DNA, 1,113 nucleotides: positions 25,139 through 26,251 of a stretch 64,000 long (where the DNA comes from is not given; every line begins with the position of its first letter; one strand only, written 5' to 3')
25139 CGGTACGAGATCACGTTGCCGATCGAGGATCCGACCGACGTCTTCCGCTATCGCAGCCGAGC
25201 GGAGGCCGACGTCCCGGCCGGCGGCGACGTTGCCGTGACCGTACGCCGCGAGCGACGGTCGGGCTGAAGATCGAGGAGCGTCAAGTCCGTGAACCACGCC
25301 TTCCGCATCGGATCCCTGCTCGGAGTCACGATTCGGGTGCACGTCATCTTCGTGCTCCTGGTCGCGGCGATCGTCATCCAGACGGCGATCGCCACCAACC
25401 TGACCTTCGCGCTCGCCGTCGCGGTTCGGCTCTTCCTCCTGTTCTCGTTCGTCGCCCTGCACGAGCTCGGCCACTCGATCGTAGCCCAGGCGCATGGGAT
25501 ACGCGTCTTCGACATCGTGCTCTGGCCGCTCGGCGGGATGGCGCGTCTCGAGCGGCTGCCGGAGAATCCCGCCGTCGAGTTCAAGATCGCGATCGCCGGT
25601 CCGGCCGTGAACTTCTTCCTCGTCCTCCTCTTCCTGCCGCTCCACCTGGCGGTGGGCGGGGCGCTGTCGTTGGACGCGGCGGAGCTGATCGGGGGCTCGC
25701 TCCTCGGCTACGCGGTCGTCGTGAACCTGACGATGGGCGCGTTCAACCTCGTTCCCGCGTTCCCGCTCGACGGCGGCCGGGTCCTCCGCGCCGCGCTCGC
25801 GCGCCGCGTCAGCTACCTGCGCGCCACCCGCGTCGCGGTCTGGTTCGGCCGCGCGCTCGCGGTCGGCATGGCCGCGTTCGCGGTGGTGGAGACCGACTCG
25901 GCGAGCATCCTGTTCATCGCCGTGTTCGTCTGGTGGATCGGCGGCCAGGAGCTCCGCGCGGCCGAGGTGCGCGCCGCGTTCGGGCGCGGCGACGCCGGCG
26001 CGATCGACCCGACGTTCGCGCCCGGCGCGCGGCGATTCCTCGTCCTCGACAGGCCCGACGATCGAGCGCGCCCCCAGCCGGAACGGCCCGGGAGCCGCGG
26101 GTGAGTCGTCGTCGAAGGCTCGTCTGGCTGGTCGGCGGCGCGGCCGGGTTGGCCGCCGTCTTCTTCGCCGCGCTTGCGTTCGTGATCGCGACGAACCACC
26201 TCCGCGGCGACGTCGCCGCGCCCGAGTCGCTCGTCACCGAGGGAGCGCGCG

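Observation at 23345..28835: Translationally coupled four-gene operon: CarboxypepD_reg-repeat anchor protein, M50 site-2-protease-like, alpha/beta hydrolase, heptaheme cytochrome c with TPR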

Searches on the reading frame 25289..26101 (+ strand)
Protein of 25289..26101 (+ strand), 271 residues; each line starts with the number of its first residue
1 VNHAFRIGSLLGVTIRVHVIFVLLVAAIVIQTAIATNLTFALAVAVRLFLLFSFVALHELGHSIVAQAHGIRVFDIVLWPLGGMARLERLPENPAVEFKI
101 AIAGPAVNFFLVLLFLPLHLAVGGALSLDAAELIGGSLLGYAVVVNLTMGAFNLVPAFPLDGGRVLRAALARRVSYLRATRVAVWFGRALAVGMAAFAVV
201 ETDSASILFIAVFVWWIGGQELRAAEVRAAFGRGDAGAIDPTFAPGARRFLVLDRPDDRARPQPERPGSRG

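Call 8: search_protein_families(library=pfam, proteins=[window:25289-26101:+], max_evalue=0.01)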
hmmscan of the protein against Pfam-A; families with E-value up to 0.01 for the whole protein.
window:25289-26101:+ (271 aa): 1 family
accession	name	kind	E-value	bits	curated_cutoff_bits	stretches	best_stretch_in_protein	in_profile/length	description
PF02163.28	Peptidase_M50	-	3e-21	76.2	27.2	2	48-120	3-101/221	Peptidase family M50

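Call 9: search_protein_families(library=ncbifam, proteins=[window:25289-26101:+], max_evalue=0.01)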
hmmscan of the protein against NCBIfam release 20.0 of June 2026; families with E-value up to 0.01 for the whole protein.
window:25289-26101:+ (271 aa): 2 families
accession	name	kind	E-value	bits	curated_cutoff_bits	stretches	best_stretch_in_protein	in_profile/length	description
TIGR00054.1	TIGR00054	equivalog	0.0012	17.8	147.55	0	46-73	9-35/421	RIP metalloprotease RseP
NF041824.1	daptide_HExxH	equivalog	0.0029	16.8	300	0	15-73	132-189/379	daptide biosynthesis intramembrane metalloprotease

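Call 11: find_homologous_proteins(query=window:25289-26101:+, max_evalue=0.00001)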
Query window:25289-26101:+ (271 aa): 2752 proteins with E <= 0.00001 among 8000 candidates; the best 120 are listed.
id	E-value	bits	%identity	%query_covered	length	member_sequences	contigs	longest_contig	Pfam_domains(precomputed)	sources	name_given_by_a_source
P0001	2.2e-165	567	100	100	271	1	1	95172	PF02163.29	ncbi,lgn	-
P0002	7.2e-128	444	82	96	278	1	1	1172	PF02163.29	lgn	-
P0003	3.9e-81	291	56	97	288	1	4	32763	PF02163.29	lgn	-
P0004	5.3e-79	284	55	98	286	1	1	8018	PF02163.29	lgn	-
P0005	1.7e-77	279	56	96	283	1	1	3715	PF02163.29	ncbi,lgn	-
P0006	5.8e-77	277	55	99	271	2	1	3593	PF02163.29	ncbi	-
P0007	1.9e-74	269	54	97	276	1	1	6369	PF02163.29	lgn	-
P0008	1.4e-72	263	57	82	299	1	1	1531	PF02163.29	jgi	jgi:Zn-dependent protease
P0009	7.7e-72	260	53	96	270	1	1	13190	PF02163.29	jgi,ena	-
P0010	3.0e-69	252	53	95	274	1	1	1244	PF02163.29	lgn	-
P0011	1.4e-67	246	54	100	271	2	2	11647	PF02163.29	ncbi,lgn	-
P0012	1.8e-67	246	53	95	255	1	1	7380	PF02163.29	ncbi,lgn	-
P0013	2.0e-63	233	54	84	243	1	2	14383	PF02163.29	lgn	-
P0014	5.2e-56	208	51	83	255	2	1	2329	PF02163.29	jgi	jgi:Zn-dependent protease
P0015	2.8e-51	193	48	89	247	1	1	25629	PF02163.29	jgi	jgi:stage IV sporulation protein FB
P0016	3.3e-50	189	48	86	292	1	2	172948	PF02163.29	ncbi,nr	ncbi:MAG: site-2 protease family protein [Planctomycetes bacterium]|nr:site-2 protease family protei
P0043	1.3e-42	164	43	99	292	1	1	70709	PF02163.29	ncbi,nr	ncbi:MAG: site-2 protease family protein [Planctomycetota bacterium]|nr:site-2 protease family prote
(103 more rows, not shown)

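Call 12: find_encoding_contigs(protein=P0001, flank=10000, max_places=3)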
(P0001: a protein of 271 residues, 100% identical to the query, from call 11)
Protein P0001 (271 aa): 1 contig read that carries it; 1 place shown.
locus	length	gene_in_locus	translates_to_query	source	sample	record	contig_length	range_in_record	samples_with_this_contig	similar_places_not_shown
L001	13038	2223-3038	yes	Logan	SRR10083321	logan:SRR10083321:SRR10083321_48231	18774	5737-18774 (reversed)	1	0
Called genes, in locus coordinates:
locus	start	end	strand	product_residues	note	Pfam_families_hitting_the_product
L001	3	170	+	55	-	?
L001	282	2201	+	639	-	PF00775:Dioxygenase_C (faint), PF02369:Big_1 (faint), PF13620:CarboxypepD_reg, PF13715:CarbopepD_reg_2 (faint), PF13620:CarboxypepD_reg, PF22904:NOMO1-like_2nd (faint), PF13620:CarboxypepD_reg, PF13620:CarboxypepD_reg, +3 more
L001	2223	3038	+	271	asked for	PF02163:Peptidase_M50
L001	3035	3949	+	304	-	PF02129:Peptidase_S15, PF12146:Hydrolase_4, PF00561:Abhydrolase_1, PF12697:Abhydrolase_6 (weak)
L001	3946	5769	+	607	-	PF14522:Cytochrome_C7 (faint), PF13428:TPR_14 (faint), PF13435:Cytochrome_C554 (faint), PF00515:TPR_1 (faint), PF07719:TPR_2 (faint), PF13174:TPR_6 (faint), PF13432:TPR_16 (weak), PF14559:TPR_19 (weak), +5 more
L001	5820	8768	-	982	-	PF00069:Pkinase, PF07714:PK_Tyr_Ser-Thr, PF24885:TPR_NPHP3 (faint), PF07719:TPR_2 (faint), PF13432:TPR_16 (faint), PF14559:TPR_19 (faint), PF13374:TPR_10 (faint), PF13424:TPR_12, +1 more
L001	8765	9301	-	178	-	PF07638:Sigma70_ECF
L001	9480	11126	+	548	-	PF13517:FG-GAP_3 (faint), PF01839:FG-GAP (weak)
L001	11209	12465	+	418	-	PF04389:Peptidase_M28, PF01546:Peptidase_M20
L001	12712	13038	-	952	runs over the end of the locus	PF00069:Pkinase, PF07714:PK_Tyr_Ser-Thr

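Call 13: find_encoding_contigs(protein=P0003, flank=10000, max_places=4)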
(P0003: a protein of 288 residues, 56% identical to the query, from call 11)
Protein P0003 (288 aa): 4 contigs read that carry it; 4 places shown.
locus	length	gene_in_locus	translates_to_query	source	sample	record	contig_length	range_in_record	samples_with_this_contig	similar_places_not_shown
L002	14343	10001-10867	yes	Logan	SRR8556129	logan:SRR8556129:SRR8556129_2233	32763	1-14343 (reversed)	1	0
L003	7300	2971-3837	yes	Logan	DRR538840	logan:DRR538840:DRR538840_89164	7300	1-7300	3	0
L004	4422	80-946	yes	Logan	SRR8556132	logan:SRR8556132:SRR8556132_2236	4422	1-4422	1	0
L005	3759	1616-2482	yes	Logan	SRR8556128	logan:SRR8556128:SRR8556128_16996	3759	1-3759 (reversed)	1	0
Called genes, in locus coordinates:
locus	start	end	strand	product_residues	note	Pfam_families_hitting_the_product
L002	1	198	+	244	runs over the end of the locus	PF01128:IspD, PF12804:NTP_transf_3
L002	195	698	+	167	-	PF02542:YgbB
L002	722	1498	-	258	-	PF01520:Amidase_3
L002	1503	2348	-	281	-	-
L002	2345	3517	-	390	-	PF13579:Glyco_trans_4_4, PF13439:Glyco_transf_4, PF00534:Glycos_transf_1, PF13692:Glyco_trans_1_4, PF13524:Glyco_trans_1_2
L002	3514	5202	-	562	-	PF06293:Kdo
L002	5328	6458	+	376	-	PF13439:Glyco_transf_4, PF13477:Glyco_trans_4_2 (weak), PF13579:Glyco_trans_4_4, PF00534:Glycos_transf_1, PF13692:Glyco_trans_1_4, PF13524:Glyco_trans_1_2 (weak)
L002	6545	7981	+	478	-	-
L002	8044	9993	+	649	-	PF00775:Dioxygenase_C (faint), PF13620:CarboxypepD_reg, PF13715:CarbopepD_reg_2 (faint), PF17210:SdrD_B (faint), PF17802:SpaA (faint), PF14686:fn3_3 (faint), PF13620:CarboxypepD_reg, PF13620:CarboxypepD_reg, +3 more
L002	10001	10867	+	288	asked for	PF02163:Peptidase_M50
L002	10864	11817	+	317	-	PF02129:Peptidase_S15, PF00561:Abhydrolase_1 (weak), PF12146:Hydrolase_4, PF00326:Peptidase_S9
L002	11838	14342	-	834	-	?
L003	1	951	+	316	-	?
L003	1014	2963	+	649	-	PF00775:Dioxygenase_C (faint), PF13620:CarboxypepD_reg, PF13715:CarbopepD_reg_2 (faint), PF17210:SdrD_B (faint), PF17802:SpaA (faint), PF14686:fn3_3 (faint), PF13620:CarboxypepD_reg, PF13620:CarboxypepD_reg, +3 more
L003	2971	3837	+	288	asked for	PF02163:Peptidase_M50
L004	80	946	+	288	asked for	PF02163:Peptidase_M50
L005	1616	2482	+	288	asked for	PF02163:Peptidase_M50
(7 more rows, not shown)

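Call 14: find_encoding_contigs(protein=P0009, flank=8000, max_places=2)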
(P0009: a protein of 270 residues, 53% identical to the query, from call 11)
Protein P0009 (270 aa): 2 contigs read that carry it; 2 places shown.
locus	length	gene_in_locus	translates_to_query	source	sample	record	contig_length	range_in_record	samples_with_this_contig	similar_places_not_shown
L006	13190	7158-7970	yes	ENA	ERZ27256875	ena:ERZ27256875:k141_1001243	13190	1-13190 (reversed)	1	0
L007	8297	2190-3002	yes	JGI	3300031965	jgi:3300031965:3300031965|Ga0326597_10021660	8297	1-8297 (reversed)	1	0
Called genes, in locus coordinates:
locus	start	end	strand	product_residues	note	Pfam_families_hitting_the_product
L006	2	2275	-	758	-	?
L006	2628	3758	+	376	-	PF13439:Glyco_transf_4, PF13579:Glyco_trans_4_4, PF00534:Glycos_transf_1, PF13692:Glyco_trans_1_4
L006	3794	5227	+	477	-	-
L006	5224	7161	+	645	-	PF00775:Dioxygenase_C (faint), PF02369:Big_1 (faint), PF13620:CarboxypepD_reg, PF13715:CarbopepD_reg_2 (faint), PF17210:SdrD_B (faint), PF17802:SpaA (faint), PF13620:CarboxypepD_reg (weak), PF13620:CarboxypepD_reg, +4 more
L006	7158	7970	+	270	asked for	PF02163:Peptidase_M50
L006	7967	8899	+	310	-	PF02129:Peptidase_S15 (weak), PF12146:Hydrolase_4, PF00561:Abhydrolase_1 (weak), PF12697:Abhydrolase_6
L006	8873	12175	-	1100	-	PF01433:Peptidase_M1, PF04389:Peptidase_M28, PF01546:Peptidase_M20, PF13180:PDZ_2, PF17820:PDZ_6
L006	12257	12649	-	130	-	PF00072:Response_reg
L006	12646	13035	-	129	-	PF01740:STAS, PF13466:STAS_2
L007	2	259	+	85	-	?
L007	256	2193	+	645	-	PF00775:Dioxygenase_C (faint), PF02369:Big_1 (faint), PF13620:CarboxypepD_reg, PF13715:CarbopepD_reg_2 (faint), PF17210:SdrD_B (faint), PF17802:SpaA (faint), PF13620:CarboxypepD_reg (weak), PF13620:CarboxypepD_reg, +4 more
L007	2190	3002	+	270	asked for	PF02163:Peptidase_M50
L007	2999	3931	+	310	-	PF02129:Peptidase_S15 (weak), PF12146:Hydrolase_4, PF00561:Abhydrolase_1 (weak), PF12697:Abhydrolase_6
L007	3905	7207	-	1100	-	PF01433:Peptidase_M1, PF04389:Peptidase_M28, PF01546:Peptidase_M20, PF13180:PDZ_2, PF17820:PDZ_6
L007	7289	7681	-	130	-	PF00072:Response_reg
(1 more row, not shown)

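Call 15: find_encoding_contigs(protein=P0013, flank=8000, max_places=2)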
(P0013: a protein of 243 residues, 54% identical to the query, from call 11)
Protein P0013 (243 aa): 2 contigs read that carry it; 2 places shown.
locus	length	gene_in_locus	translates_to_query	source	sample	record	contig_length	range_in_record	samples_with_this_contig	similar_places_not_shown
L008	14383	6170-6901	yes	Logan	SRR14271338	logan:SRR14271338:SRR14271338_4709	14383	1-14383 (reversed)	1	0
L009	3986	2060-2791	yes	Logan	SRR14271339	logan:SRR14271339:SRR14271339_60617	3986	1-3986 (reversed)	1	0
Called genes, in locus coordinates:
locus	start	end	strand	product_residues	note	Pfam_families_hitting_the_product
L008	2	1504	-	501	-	?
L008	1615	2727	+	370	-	PF13439:Glyco_transf_4, PF13477:Glyco_trans_4_2 (faint), PF13579:Glyco_trans_4_4, PF00534:Glycos_transf_1, PF13692:Glyco_trans_1_4, PF13524:Glyco_trans_1_2 (weak)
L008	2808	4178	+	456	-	-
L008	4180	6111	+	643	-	PF10670:DUF4198 (faint), PF00775:Dioxygenase_C (faint), PF13620:CarboxypepD_reg (weak), PF13715:CarbopepD_reg_2 (faint), PF17210:SdrD_B (faint), PF13620:CarboxypepD_reg, PF22904:NOMO1-like_2nd (faint), PF13620:CarboxypepD_reg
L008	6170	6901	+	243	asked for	PF02163:Peptidase_M50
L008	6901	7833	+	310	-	PF00561:Abhydrolase_1, PF02129:Peptidase_S15, PF12146:Hydrolase_4, PF12697:Abhydrolase_6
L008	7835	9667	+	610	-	PF14522:Cytochrome_C7 (faint), PF13429:TPR_15 (faint), PF00515:TPR_1 (faint), PF07719:TPR_2 (faint), PF13181:TPR_8 (faint), PF13431:TPR_17 (faint), PF13432:TPR_16 (weak), PF13428:TPR_14, +3 more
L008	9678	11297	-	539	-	-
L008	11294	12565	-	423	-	PF07690:MFS_1, PF13347:MFS_2 (faint), PF11700:ATG22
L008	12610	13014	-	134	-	PF00072:Response_reg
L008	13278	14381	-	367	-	?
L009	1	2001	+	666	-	?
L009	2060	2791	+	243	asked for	PF02163:Peptidase_M50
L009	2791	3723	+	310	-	PF00561:Abhydrolase_1, PF02129:Peptidase_S15, PF12146:Hydrolase_4, PF12697:Abhydrolase_6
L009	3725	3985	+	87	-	?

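Call 16: find_encoding_contigs(protein=P0011, flank=8000, max_places=2)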
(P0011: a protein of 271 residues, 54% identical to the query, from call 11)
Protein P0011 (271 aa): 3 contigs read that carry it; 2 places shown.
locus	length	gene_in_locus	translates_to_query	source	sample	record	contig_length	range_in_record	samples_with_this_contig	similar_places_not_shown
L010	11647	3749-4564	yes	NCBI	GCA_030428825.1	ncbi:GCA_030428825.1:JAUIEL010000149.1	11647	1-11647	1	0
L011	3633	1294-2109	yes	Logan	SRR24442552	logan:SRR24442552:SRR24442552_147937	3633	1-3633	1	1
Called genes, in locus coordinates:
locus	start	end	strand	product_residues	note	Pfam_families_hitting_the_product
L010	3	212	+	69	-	?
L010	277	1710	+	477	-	-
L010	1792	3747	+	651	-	PF00775:Dioxygenase_C (faint), PF02369:Big_1 (faint), PF10670:DUF4198 (faint), PF13620:CarboxypepD_reg, PF13715:CarbopepD_reg_2 (faint), PF20598:DUF6795 (faint), PF13620:CarboxypepD_reg, PF13620:CarboxypepD_reg, +5 more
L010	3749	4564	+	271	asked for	PF02163:Peptidase_M50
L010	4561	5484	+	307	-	PF00561:Abhydrolase_1 (weak), PF02129:Peptidase_S15, PF12146:Hydrolase_4, PF12697:Abhydrolase_6, PF00326:Peptidase_S9 (weak)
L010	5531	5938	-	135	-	PF00072:Response_reg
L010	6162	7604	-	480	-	PF13472:Lipase_GDSL_2 (weak), PF16822:ALGX (weak)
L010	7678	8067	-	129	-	PF01740:STAS, PF13466:STAS_2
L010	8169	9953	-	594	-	PF05524:PEP-utilisers_N, PF00391:PEP-utilizers, PF02896:PEP-utilizers_C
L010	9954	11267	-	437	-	PF00587:tRNA-synt_2b, PF03129:HGTP_anticodon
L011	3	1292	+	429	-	?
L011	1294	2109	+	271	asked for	PF02163:Peptidase_M50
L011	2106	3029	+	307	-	PF00561:Abhydrolase_1 (weak), PF02129:Peptidase_S15, PF12146:Hydrolase_4, PF12697:Abhydrolase_6, PF00326:Peptidase_S9 (weak)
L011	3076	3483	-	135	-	PF00072:Response_reg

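Call 18: find_encoding_contigs(protein=P0016, flank=8000, max_places=1)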
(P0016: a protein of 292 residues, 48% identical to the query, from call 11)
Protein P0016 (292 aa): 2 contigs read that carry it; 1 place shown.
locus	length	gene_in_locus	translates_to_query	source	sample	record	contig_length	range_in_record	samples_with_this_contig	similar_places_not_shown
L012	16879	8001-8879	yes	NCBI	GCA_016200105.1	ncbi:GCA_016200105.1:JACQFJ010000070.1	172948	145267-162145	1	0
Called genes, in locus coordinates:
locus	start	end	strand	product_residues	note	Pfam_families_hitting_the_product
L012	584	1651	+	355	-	PF21016:RlmN_N, PF04055:Radical_SAM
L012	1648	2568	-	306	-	PF12705:PDDEXK_1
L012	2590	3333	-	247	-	PF13580:SIS_2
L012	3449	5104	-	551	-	PF04513:Baculo_PEP_C (faint), PF07889:DUF1664 (faint)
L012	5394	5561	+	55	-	PF00468:Ribosomal_L34 (weak)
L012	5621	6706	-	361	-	-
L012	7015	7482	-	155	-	-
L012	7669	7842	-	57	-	-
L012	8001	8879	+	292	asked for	PF02163:Peptidase_M50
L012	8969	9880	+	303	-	PF01734:Patatin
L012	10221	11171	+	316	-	-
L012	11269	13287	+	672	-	PF00501:AMP-binding, PF23562:AMP-binding_C_3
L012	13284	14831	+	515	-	PF00370:FGGY_N, PF02782:FGGY_C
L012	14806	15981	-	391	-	PF00291:PALP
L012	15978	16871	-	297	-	PF01261:AP_endonuc_2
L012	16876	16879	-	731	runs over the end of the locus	PF02985:HEAT (faint), PF13646:HEAT_2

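Call 19: find_encoding_contigs(protein=P0015, flank=8000, max_places=1)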
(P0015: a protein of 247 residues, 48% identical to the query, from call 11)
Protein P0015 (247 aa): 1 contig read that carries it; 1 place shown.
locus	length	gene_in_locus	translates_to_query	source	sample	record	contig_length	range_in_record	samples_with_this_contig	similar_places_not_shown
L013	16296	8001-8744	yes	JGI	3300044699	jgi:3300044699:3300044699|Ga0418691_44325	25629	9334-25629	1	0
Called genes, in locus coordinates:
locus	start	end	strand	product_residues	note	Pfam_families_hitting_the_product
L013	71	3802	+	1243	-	PF13428:TPR_14 (faint), PF06439:3keto-disac_hyd (weak)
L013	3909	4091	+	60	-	-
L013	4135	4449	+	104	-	PF00581:Rhodanese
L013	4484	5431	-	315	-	PF00532:Peripla_BP_1 (weak), PF13407:Peripla_BP_4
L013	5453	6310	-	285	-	PF02653:BPD_transp_2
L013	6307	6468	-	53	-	-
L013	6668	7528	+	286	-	PF02369:Big_1 (faint), PF13620:CarboxypepD_reg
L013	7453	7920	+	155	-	PF13620:CarboxypepD_reg (weak), PF13715:CarbopepD_reg_2 (faint), PF13620:CarboxypepD_reg (weak)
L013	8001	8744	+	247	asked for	PF02163:Peptidase_M50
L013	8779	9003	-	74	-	PF00072:Response_reg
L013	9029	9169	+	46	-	-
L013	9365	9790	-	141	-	-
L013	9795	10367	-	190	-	-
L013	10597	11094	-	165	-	PF01740:STAS, PF13466:STAS_2 (weak)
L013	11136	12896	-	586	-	PF05524:PEP-utilisers_N, PF00391:PEP-utilizers, PF02896:PEP-utilizers_C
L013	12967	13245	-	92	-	-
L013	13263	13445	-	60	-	-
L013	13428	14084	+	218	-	PF19288:CofH_C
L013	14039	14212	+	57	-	PF19288:CofH_C (weak)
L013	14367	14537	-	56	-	-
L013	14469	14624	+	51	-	-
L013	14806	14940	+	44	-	-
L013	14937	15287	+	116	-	-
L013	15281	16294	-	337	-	?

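Call 20: find_encoding_contigs(protein=P0043, flank=8000, max_places=1)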
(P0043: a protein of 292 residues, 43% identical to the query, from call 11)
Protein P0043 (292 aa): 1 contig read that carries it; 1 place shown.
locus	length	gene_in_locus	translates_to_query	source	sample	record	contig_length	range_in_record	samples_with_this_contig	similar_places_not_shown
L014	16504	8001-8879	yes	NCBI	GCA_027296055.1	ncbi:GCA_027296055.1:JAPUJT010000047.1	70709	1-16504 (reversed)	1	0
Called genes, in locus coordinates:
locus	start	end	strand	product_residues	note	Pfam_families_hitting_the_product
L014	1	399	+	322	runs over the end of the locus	PF00595:PDZ (faint), PF13180:PDZ_2, PF17820:PDZ_6 (weak)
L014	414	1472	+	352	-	-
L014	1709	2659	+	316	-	-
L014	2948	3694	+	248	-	-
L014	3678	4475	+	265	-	PF04536:TPM_phosphatase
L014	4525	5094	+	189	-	PF04011:LemA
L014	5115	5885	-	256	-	PF02625:XdhC_CoxI, PF13478:XdhC_C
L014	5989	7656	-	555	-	-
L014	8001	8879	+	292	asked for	PF02163:Peptidase_M50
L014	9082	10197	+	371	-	PF00285:Citrate_synt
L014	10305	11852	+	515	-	PF01293:PEPCK_ATP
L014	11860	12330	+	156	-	PF00293:NUDIX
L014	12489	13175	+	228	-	-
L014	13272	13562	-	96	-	PF25390:WD40_RLD (weak), PF00415:RCC1 (weak)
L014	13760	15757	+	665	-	PF00041:fn3 (weak), PF17164:DUF5122 (faint), PF06739:SBBP (faint)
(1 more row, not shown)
